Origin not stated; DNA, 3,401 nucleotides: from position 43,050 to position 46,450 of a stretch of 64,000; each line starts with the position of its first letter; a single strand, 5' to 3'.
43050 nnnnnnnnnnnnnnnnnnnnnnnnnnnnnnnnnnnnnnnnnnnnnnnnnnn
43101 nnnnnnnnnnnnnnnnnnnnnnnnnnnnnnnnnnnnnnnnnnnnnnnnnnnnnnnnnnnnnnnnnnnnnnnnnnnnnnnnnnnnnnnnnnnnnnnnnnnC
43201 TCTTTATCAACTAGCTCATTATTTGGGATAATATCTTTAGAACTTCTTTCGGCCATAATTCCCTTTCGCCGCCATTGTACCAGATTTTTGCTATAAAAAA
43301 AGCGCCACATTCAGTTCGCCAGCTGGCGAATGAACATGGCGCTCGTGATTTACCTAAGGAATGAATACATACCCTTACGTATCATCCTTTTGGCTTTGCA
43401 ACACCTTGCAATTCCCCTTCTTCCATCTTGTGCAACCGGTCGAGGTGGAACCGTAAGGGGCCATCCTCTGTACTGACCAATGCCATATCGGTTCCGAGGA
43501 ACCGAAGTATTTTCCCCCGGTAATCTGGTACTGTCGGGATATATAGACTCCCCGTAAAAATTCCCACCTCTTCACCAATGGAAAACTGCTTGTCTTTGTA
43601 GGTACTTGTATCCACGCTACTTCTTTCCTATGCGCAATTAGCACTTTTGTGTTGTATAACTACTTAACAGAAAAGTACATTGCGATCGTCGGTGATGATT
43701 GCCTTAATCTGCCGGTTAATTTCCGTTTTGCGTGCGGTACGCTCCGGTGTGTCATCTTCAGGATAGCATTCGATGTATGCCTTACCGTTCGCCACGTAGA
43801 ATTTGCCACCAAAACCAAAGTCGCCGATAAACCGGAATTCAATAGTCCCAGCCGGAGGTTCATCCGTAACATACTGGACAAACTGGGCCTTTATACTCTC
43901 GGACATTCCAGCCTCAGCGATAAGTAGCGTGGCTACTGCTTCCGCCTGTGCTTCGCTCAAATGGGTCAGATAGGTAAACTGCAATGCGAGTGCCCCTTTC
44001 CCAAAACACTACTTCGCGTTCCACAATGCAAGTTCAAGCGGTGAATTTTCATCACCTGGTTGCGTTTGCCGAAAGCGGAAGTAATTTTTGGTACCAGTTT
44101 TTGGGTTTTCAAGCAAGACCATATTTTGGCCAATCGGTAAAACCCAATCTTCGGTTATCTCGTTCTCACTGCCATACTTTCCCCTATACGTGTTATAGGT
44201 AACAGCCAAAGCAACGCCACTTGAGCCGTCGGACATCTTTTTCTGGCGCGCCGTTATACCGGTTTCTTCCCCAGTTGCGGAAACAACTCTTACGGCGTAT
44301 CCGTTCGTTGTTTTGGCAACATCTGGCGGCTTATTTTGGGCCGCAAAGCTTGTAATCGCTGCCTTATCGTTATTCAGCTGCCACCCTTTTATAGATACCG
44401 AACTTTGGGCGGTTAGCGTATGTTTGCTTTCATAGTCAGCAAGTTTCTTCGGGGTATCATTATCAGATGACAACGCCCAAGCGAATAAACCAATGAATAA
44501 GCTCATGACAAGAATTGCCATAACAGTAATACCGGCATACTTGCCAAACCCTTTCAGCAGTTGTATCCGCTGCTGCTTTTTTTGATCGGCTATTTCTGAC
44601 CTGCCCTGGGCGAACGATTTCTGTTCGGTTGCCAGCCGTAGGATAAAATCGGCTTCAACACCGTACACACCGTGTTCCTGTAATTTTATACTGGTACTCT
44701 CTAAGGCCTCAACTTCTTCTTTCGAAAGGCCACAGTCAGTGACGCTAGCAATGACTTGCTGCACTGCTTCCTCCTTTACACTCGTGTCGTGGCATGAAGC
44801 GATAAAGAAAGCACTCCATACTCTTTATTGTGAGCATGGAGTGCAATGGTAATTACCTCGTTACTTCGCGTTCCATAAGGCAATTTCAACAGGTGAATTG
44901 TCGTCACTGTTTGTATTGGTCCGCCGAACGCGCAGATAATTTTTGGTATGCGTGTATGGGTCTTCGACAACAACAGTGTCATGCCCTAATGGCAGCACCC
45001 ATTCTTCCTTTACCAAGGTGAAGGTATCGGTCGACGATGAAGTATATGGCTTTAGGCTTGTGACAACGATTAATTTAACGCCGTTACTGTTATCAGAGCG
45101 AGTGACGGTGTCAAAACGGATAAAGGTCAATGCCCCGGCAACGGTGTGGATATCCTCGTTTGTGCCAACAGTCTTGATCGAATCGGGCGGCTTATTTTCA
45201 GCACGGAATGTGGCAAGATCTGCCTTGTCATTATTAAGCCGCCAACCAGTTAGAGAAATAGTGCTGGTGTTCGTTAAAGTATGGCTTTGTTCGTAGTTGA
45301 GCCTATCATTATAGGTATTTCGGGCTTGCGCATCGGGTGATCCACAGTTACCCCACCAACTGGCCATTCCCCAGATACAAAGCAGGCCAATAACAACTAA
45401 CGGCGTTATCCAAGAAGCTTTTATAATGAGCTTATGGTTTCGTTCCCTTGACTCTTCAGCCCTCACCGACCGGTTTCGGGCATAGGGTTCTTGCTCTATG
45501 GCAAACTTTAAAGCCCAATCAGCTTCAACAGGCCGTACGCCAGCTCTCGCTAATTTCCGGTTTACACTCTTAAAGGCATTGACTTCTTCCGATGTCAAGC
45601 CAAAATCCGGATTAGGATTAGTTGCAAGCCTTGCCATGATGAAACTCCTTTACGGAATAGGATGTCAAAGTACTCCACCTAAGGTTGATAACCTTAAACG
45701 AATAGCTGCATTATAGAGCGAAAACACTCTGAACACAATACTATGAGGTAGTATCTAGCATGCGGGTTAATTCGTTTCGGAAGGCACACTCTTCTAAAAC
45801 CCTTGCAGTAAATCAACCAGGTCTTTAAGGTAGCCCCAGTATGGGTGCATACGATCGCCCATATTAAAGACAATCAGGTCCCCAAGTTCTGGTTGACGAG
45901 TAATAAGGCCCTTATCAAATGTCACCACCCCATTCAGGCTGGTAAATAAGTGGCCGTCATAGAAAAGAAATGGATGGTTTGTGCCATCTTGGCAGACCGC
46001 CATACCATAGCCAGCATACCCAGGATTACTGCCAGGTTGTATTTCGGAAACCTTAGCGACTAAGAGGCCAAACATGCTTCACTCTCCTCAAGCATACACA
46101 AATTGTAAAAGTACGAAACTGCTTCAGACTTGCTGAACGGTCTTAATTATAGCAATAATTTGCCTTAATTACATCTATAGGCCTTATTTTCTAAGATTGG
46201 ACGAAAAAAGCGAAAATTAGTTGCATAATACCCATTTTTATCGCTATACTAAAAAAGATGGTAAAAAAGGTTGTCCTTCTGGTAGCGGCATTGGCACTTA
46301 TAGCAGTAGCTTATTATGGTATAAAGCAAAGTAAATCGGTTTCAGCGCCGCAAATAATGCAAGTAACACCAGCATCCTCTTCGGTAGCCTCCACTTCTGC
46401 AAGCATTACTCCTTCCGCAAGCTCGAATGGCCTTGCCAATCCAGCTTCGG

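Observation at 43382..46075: Tandem paralogous single-pass membrane proteins with a conserved C-terminal ...ALWNAK motif, embedded in an ORFan cluster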

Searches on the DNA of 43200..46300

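Call 79: search_rna_families(source=window, start=43200, end=46300, threshold=evalue, max_evalue=1)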
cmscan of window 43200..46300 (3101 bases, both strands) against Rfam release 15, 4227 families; matches with E-value up to 1: 0.
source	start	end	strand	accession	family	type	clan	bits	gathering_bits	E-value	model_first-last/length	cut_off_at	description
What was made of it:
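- Tried and rejected: Rfam at E<=1 found nothing in 43200-46300 (call 79).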

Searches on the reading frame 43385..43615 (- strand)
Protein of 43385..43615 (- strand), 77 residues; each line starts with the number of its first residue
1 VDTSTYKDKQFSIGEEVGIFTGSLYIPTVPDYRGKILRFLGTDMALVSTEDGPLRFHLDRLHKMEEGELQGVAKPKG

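Call 4: search_protein_families(library=pfam, proteins=[window:43385-43615:-], max_evalue=1)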
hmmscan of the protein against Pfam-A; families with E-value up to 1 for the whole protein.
window:43385-43615:- (77 aa): 0 families

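Call 5: search_protein_families(library=phrogs, proteins=[window:43385-43615:-], max_evalue=1)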
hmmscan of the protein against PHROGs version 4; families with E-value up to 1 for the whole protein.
window:43385-43615:- (77 aa): 0 families

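Call 6: search_protein_families(library=padloc, proteins=[window:43385-43615:-], max_evalue=1)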
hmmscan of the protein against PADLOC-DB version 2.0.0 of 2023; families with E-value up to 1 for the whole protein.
window:43385-43615:- (77 aa): 0 families

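Call 7: search_protein_families(library=ncbifam, proteins=[window:43385-43615:-], max_evalue=1)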
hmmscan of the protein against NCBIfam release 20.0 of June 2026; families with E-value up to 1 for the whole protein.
window:43385-43615:- (77 aa): 0 families

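Call 70: search_solved_structures(query=window:43385-43615:-, max_evalue=10)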
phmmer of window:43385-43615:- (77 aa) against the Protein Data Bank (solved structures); distinct sequences matched with E-value up to 10: 2.
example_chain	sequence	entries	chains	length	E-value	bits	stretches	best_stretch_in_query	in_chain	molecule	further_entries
3kza_A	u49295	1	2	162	0.82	13.1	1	38-70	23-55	Beta-lactoglobulin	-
3ujz_A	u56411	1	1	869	1.1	12.7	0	18-42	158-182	Metalloprotease stcE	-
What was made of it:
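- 43382..43615 (-): orf77: small soluble protein, last gene of the cluster. No family or PDB hit (calls 4-7, 70).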

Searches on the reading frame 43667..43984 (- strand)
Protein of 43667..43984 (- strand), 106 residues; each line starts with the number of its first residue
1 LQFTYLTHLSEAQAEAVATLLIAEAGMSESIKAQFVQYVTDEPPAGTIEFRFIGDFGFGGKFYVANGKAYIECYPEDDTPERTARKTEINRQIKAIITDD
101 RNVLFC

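Call 4: search_protein_families(library=pfam, proteins=[window:43667-43984:-], max_evalue=1)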
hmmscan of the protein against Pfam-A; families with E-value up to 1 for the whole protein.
window:43667-43984:- (106 aa): 0 families

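Call 5: search_protein_families(library=phrogs, proteins=[window:43667-43984:-], max_evalue=1)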
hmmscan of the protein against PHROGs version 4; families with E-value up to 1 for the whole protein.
window:43667-43984:- (106 aa): 0 families

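Call 6: search_protein_families(library=padloc, proteins=[window:43667-43984:-], max_evalue=1)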
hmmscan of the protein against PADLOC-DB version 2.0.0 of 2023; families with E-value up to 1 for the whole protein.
window:43667-43984:- (106 aa): 1 family
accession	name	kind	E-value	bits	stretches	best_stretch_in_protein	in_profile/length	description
PDLC05067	PDC-S69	-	0.024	12.3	1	61-90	223-252/289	-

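Call 7: search_protein_families(library=ncbifam, proteins=[window:43667-43984:-], max_evalue=1)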
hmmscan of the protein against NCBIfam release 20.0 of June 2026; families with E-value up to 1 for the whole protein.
window:43667-43984:- (106 aa): 0 families

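Call 71: search_solved_structures(query=window:43667-43984:-, max_evalue=10)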
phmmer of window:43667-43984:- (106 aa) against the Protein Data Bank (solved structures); distinct sequences matched with E-value up to 10: 3.
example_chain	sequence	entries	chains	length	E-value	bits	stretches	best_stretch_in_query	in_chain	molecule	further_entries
6yw5_33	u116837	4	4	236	0.066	16.9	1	53-87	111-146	IGR domain-containing protein | Protein FYV4, mitochondrial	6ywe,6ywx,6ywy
3kif_A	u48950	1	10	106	1.3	12.8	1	47-90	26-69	5-bladed beta-propeller lectin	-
1tl2_A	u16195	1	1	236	7.5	10.3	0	48-90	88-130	PROTEIN (TACHYLECTIN-2)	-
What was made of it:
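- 43664..43984 (-): orf106: small acidic soluble protein, 24 nt downstream of paralogue A, probably co-transcribed. Start codon uncertain: TTG at 43984, or ATG at codon 27. No family or PDB hit (calls 4-7, 71).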

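Call 75: find_related_loci(query=window:43667-43984:-, collection=viral_contigs, flank=5000)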
Query window:43667-43984:- (106 aa) in viral_contigs; peptide patterns used: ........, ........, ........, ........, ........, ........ (x = any residue, [..] = any of these).
14 stretches matched a pattern, but none encodes a relative of the query by tblastn (E <= 1e-3).

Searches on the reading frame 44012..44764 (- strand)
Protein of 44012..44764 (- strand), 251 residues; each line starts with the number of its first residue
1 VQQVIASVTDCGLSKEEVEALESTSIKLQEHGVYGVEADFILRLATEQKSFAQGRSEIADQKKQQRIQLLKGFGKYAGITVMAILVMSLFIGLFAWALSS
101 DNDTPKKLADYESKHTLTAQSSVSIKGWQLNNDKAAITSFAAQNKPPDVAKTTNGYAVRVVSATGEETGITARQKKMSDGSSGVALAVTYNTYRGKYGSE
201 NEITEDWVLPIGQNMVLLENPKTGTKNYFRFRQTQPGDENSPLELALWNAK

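Call 4: search_protein_families(library=pfam, proteins=[window:44012-44764:-], max_evalue=1)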
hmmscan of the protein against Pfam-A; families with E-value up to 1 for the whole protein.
window:44012-44764:- (251 aa): 2 families
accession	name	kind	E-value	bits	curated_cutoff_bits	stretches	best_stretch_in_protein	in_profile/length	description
PF15392.11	Joubert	-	0.11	12.5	27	1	113-231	185-290/334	Joubert syndrome-associated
PF20101.4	DUF6491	-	0.15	12.6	27.5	1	83-137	5-62/138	Family of unknown function (DUF6491)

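Call 5: search_protein_families(library=phrogs, proteins=[window:44012-44764:-], max_evalue=1)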
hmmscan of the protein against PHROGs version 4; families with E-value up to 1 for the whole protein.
window:44012-44764:- (251 aa): 1 family
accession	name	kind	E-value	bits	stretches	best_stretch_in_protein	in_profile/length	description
phrog_1938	-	unknown function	0.079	13.8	1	81-189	9-114/190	-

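Call 6: search_protein_families(library=padloc, proteins=[window:44012-44764:-], max_evalue=1)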
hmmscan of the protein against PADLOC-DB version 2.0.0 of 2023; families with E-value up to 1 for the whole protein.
window:44012-44764:- (251 aa): 0 families

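Call 7: search_protein_families(library=ncbifam, proteins=[window:44012-44764:-], max_evalue=1)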
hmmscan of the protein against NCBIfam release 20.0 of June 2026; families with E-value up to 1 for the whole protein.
window:44012-44764:- (251 aa): 0 families

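Call 73: search_dna_similar(query=window:44012-44764:-, collection=plasmids, mode=protein, max_evalue=1, max_rows=10)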
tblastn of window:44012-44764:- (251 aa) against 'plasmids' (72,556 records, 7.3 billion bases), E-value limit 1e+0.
No match.

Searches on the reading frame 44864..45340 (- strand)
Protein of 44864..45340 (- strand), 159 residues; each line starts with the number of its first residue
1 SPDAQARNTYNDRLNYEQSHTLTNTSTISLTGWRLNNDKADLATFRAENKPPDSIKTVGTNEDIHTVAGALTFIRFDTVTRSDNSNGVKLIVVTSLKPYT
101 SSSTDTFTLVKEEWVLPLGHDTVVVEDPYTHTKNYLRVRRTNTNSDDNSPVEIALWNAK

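Call 48: predict_structure(alignment_id=A3)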
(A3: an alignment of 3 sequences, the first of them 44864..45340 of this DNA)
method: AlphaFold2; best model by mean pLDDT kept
length: 159 residues; sequences in the alignment: 3
mean_pLDDT: 71.8   pTM: 0.68
mean pLDDT of the five models: 71.8, 67.0, 66.1, 63.0, 57.2
residues with pLDDT >= 90: 0; 70-90: 97; 50-70: 49; < 50: 13
segments of 3 or more residues with pLDDT < 50: 1-6, 56-58
pLDDT, mean of each block of 10 residues (from residue 1): 54 84 84 86 82 55 59 76 82 68 58 84 83 78 54 62
secondary structure, 60 per line:
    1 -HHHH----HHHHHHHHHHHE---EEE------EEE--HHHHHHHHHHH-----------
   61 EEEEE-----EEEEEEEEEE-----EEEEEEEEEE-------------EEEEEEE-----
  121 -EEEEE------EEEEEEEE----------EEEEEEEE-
elements in order: H2-5 H10-20 E25-27 E34-36 H39-49 E61-65 E71-80 E86-95 E109-115 E122-126 E133-140 E151-158
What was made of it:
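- AlphaFold2 gives a compact ectodomain with pTM 0.68 from only three sequences (call 48).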

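Call 51: fold_search(model_id=the predicted structure, library=pdb)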
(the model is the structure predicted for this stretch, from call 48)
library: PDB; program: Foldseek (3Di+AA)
matches with E <= 10: 535; with E <= 0.001: 0
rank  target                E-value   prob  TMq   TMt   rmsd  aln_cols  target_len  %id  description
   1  9det_o                1.6e-01  0.08  0.14  0.12  14.0       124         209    7  Human V-ATPase Vo subcomplex (containing subunit isoform a4) bound to nanobody and inhibitor (released 2025-09-10)
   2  1hbp                  1.7e-01  0.41  0.27  0.25  12.1       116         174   13  CRYSTAL STRUCTURE OF LIGANDED AND UNLIGANDED FORMS OF BOVINE PLASMA RETINOL-BINDING PROTEIN (released 1994-01-31)
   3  1erb                  1.9e-01  0.41  0.27  0.25  12.1       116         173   13  THE INTERACTION OF N-ETHYL RETINAMIDE WITH PLASMA RETINOL-BINDING PROTEIN (RBP) AND THE CRYSTAL STRUCTURE OF THE RETINOI (released 1994-01-31)
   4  1aqb                  1.9e-01  0.38  0.27  0.25  12.1       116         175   12  RETINOL-BINDING PROTEIN (RBP) FROM PIG PLASMA (released 1998-01-28)
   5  1rbp                  2.9e-01  0.30  0.26  0.25  12.1       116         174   10  CRYSTALLOGRAPHIC REFINEMENT OF HUMAN SERUM RETINOL BINDING PROTEIN AT 2 ANGSTROMS RESOLUTION (released 1991-07-15)
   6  8ovx_P                4.0e-01  0.08  0.19  0.16  20.4       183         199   11  Cryo-EM structure of yeast CENP-OPQU+ bound to the CENP-A N-terminus (released 2023-08-09)
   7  4o9s_A                4.2e-01  0.23  0.26  0.23  12.2       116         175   13  Crystal structure of Retinol-Binding Protein 4 (RBP4)in complex with a non-retinoid ligand (released 2014-07-02)
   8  8et2_A                4.2e-01  0.03  0.12  0.11  22.1       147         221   12  CryoEM structure of the GSDMB pore (released 2023-03-29)
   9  1kt3                  4.5e-01  0.23  0.26  0.24  12.6       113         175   11  Crystal structure of bovine holo-RBP at pH 2.0 (released 2003-06-03)
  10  1iiu                  5.0e-01  0.23  0.27  0.25  12.2       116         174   11  Chicken plasma retinol-binding protein (RBP) (released 2002-01-16)
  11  7sny                  5.0e-01  0.09  0.20  0.20  11.2       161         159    9  2.10A Resolution Structure of NanoBiT Complementation Reporter Large Subunit LgBiT (released 2022-11-16)
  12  3afq_B                5.0e-01  0.08  0.14  0.18  15.8       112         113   10  Crystal structure of the single-stranded DNA binding protein from Mycobacterium leprae (Form II) (released 2010-10-06)
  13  1rlb_E                5.2e-01  0.25  0.26  0.24  12.1       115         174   13  RETINOL BINDING PROTEIN COMPLEXED WITH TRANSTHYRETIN (released 1996-04-11)
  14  6qld_P                5.2e-01  0.08  0.19  0.13  21.0       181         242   10  Structure of inner kinetochore CCAN-Cenp-A complex (released 2019-10-02)
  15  9har_AA               5.2e-01  0.06  0.14  0.16  15.4       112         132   12  pT=3 virus-like particle of ssRNA phage ESE017 coat protein (released 2024-11-13)
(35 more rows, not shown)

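Call 55: fold_search(model_id=the predicted structure, library=viral)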
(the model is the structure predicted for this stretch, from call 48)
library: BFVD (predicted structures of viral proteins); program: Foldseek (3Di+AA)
matches with E <= 10: 807; with E <= 0.001: 0
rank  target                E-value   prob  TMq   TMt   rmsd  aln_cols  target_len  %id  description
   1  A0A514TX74            6.1e-02  0.66  0.27  0.13  14.0       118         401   15  (no name in the UniProt tables at hand)
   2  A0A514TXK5            6.5e-02  0.77  0.29  0.17   9.7       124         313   12  (no name in the UniProt tables at hand)
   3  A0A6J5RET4            8.0e-02  0.91  0.28  0.47   3.9        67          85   18  Uncharacterized protein [uncultured Caudovirales phage]
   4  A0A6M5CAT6            9.4e-02  0.25  0.20  0.22  18.1       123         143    7  Single-stranded DNA binding protein [Shigella phage 2019SD1]
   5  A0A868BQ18            1.3e-01  0.25  0.24  0.14  14.7       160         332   11  (no name in the UniProt tables at hand)
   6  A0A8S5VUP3            1.4e-01  0.16  0.17  0.14  18.1       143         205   15  (no name in the UniProt tables at hand)
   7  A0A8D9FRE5            1.5e-01  0.20  0.22  0.26  16.5       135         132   12  Uncharacterized protein [uncultured marine phage]
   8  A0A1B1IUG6            1.7e-01  0.10  0.14  0.05  20.8       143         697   10  (no name in the UniProt tables at hand)
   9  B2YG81                1.8e-01  0.12  0.15  0.04  18.4       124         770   17  Helicase-like protein [Musca hytrovirus(isolate Musca domestica/United States/Boucias/-)]
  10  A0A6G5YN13            2.0e-01  0.15  0.22  0.16  17.1       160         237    9  (no name in the UniProt tables at hand)
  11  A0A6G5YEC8            2.1e-01  0.97  0.30  0.55   2.4        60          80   17  (no name in the UniProt tables at hand)
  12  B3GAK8                2.3e-01  0.15  0.21  0.08  16.3       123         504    9  AMDV2_9 [uncultured virus]
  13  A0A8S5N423            2.4e-01  0.51  0.23  0.27  10.2       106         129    9  Capsid protein [Podoviridae sp. ctiJY10]
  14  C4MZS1                2.6e-01  0.38  0.29  0.15  14.6       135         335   11  Tail fiber-like protein [Escherichia phage JS10]
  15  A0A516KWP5            2.6e-01  0.04  0.10  0.08  28.4       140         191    8  (no name in the UniProt tables at hand)
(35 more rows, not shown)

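Call 56: find_related_loci(query=A3, collection=metagenome_contigs, flank=10000)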
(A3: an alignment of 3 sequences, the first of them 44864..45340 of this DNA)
Query A3 (159 aa) in metagenome_contigs; peptide patterns used: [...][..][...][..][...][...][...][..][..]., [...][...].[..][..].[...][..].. (x = any residue, [..] = any of these).
600 stretches matched a pattern, but none encodes a relative of the query by tblastn (E <= 1e-3).
